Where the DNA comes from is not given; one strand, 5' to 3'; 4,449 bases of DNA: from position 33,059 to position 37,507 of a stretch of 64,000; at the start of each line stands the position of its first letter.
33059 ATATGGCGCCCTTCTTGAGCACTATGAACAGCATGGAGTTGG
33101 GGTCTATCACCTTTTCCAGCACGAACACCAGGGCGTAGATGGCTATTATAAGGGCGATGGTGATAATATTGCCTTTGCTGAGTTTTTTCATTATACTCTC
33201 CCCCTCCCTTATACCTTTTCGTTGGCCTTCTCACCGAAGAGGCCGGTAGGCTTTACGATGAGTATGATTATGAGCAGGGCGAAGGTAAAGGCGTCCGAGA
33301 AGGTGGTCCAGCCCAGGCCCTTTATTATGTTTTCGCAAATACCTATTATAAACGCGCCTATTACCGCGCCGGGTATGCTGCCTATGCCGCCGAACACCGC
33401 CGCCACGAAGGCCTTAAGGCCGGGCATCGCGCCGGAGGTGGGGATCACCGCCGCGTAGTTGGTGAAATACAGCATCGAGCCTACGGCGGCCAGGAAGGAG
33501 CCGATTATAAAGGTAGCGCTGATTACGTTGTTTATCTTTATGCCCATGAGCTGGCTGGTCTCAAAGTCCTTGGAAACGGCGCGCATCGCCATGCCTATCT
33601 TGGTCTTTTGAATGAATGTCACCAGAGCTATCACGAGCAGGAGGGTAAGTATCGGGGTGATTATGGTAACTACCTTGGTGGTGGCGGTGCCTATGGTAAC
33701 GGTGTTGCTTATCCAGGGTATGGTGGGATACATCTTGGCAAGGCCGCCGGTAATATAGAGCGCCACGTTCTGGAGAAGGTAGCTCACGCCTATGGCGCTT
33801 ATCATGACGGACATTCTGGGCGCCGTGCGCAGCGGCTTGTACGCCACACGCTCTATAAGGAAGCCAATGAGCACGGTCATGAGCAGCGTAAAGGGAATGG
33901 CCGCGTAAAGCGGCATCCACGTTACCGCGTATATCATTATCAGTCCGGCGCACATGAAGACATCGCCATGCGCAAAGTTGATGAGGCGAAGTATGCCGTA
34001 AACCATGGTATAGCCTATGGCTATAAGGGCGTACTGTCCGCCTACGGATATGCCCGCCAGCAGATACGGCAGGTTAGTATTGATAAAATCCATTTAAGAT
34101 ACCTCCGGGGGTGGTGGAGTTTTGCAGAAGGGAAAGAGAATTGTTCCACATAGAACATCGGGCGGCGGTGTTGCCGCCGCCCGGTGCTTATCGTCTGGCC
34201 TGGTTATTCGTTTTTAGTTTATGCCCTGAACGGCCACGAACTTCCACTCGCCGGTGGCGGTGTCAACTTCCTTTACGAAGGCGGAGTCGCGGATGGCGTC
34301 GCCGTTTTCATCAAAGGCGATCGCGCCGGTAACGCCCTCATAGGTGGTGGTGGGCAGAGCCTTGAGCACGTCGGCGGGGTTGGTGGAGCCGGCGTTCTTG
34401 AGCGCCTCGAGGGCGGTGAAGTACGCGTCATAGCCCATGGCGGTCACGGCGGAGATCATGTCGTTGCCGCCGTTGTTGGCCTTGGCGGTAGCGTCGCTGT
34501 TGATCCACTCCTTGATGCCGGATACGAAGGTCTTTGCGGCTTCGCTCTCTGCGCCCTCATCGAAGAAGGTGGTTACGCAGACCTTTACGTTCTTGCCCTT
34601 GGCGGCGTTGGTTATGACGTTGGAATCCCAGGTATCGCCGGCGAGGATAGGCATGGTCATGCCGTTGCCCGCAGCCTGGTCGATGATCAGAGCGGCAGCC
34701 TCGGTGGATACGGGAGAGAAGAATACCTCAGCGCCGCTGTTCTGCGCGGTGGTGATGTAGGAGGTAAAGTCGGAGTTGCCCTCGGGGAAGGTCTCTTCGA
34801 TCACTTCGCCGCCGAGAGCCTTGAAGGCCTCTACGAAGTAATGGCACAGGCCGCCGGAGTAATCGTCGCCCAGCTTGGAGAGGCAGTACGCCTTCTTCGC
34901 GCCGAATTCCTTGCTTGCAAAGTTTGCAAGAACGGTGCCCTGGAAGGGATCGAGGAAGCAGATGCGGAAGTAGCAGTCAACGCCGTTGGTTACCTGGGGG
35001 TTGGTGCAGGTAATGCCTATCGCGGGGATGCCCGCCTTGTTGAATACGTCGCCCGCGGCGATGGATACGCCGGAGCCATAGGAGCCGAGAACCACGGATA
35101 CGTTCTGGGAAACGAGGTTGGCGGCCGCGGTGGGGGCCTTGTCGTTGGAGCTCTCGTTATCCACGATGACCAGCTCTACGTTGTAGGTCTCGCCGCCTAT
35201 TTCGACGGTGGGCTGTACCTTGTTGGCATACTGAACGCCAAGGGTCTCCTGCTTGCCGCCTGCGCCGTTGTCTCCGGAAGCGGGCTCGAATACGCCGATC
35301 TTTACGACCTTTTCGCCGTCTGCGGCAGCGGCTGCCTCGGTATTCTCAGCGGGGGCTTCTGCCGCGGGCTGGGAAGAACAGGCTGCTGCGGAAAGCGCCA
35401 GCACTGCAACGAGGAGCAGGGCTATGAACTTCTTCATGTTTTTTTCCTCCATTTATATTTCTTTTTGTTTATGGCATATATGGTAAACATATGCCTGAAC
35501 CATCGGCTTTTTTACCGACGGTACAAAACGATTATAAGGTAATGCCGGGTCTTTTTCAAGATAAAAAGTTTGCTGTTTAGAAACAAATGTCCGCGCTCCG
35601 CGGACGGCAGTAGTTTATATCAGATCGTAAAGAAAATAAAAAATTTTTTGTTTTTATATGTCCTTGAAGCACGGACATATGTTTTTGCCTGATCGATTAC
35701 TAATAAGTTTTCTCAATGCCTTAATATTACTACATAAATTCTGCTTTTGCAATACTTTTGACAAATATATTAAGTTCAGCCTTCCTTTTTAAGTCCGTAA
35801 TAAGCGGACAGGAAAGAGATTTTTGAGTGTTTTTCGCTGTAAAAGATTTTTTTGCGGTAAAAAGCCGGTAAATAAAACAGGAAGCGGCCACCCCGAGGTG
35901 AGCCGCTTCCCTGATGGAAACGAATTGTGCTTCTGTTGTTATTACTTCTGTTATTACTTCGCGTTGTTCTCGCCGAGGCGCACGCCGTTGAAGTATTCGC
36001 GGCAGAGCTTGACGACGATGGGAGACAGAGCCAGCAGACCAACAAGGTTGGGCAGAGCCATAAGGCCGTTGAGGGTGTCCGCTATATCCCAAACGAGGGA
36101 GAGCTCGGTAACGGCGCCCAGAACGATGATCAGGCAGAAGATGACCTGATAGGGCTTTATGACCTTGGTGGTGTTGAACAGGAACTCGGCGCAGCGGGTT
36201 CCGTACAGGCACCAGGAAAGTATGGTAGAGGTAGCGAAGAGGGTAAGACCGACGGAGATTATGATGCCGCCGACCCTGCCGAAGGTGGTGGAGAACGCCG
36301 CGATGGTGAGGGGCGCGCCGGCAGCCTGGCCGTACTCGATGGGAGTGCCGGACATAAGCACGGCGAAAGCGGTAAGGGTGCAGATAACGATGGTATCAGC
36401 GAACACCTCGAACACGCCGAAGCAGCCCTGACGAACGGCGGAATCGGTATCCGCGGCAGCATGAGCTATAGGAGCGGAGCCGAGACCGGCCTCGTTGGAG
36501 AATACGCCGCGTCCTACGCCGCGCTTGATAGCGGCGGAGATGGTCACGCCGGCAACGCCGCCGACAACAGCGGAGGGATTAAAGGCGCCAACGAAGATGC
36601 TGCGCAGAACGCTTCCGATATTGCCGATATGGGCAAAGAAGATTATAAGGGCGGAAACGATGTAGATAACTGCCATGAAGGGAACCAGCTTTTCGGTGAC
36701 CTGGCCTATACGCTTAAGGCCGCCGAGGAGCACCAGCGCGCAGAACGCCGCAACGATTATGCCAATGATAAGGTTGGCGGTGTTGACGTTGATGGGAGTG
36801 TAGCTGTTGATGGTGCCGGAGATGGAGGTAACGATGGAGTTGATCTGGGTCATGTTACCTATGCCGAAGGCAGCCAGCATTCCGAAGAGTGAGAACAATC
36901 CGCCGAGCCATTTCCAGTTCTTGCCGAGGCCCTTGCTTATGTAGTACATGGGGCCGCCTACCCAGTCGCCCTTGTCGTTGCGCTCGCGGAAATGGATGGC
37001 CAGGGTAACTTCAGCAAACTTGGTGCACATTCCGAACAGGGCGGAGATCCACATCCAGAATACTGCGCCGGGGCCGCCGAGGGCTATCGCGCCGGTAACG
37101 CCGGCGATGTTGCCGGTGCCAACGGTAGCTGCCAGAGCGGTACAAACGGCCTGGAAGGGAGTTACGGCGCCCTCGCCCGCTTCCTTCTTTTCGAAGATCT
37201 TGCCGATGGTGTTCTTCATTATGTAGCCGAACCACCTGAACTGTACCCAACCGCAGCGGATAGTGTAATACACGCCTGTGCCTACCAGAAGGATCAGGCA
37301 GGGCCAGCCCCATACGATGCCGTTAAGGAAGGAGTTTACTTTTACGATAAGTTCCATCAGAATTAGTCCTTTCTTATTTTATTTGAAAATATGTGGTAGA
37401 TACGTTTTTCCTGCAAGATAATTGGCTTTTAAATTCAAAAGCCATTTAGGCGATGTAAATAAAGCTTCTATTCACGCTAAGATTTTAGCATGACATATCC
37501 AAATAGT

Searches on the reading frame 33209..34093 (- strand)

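Call 10: search_protein_families(library=ncbifam, proteins=[window:33209-34093:-])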
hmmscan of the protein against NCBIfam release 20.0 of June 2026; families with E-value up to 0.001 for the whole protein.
window:33209-34093:- (294 aa): 8 families
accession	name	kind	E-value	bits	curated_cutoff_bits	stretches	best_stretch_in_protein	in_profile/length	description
NF008011.0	PRK10740.1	equivalog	4.2e-60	204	379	1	10-294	11-308/308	high-affinity branched-chain amino acid ABC transporter permease LivH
TIGR03409.1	urea_trans_UrtB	equivalog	6.3e-39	134.4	250.3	1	11-289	4-289/291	urea ABC transporter permease subunit UrtB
TIGR03622.1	urea_t_UrtB_arc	equivalog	3.7e-22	78.9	374.25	1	22-287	15-278/284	urea ABC transporter, permease protein UrtB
NF040906.3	GguB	equivalog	6.1e-11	42.1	450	1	131-263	213-350/375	multiple monosaccharide ABC transporter permease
TIGR03408.1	urea_trans_UrtC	equivalog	6.3e-09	36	296.2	1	68-287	94-312/313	urea ABC transporter permease subunit UrtC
NF007067.0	PRK09512.1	equivalog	5.1e-08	32.5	398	1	21-279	56-314/321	ribose ABC transporter permease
NF011961.0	PRK15432.1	equivalog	1.1e-07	31.4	388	1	22-275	48-297/344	autoinducer 2 ABC transporter permease LsrC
NF008630.0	PRK11618.1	equivalog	0.00043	19.6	363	1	23-261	48-287/331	galactofuranose ABC transporter, permease protein YjfF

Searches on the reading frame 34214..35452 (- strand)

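Call 10: search_protein_families(library=ncbifam, proteins=[window:34214-35452:-])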
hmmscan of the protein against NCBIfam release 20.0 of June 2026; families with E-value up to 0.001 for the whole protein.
window:34214-35452:- (412 aa): 4 families
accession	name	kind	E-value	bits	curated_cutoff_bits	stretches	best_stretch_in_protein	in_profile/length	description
NF011933.0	PRK15404.1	subfamily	1.4e-22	80.3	477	1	43-386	21-350/370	high-affinity branched-chain amino acid ABC transporter substrate-binding protein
TIGR03669.1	urea_ABC_arch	equivalog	7e-06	25.3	494.8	1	50-397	1-337/375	urea ABC transporter substrate-binding protein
TIGR03407.1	urea_ABC_UrtA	exception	1.9e-05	23.8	492.75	1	207-405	155-347/361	urea ABC transporter substrate-binding protein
NF050142.1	PG1828_fam_lipo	equivalog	7.5e-05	23.4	50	1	6-50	1-41/59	PG1828 family lipoprotein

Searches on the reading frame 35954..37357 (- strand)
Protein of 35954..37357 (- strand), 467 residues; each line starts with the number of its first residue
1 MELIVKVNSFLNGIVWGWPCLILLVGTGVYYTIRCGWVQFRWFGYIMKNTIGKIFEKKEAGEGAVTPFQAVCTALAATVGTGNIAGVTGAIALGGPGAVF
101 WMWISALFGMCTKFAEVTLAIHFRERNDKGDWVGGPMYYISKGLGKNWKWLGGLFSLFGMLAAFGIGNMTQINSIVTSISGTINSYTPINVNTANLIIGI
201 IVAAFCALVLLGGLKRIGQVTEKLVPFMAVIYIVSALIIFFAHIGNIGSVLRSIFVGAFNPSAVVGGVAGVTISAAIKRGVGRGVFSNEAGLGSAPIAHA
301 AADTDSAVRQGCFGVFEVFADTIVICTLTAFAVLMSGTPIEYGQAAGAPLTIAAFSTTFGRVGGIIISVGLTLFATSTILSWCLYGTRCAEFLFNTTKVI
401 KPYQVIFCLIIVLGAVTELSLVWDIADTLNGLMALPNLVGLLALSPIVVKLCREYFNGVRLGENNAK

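Call 10: search_protein_families(library=ncbifam, proteins=[window:35954-37357:-])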
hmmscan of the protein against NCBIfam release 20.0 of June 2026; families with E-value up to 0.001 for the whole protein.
window:35954-37357:- (467 aa): 1 family
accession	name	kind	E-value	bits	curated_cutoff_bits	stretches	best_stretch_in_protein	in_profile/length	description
TIGR00835.1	agcS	subfamily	3.2e-141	471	272.65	1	17-455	2-424/424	amino acid carrier protein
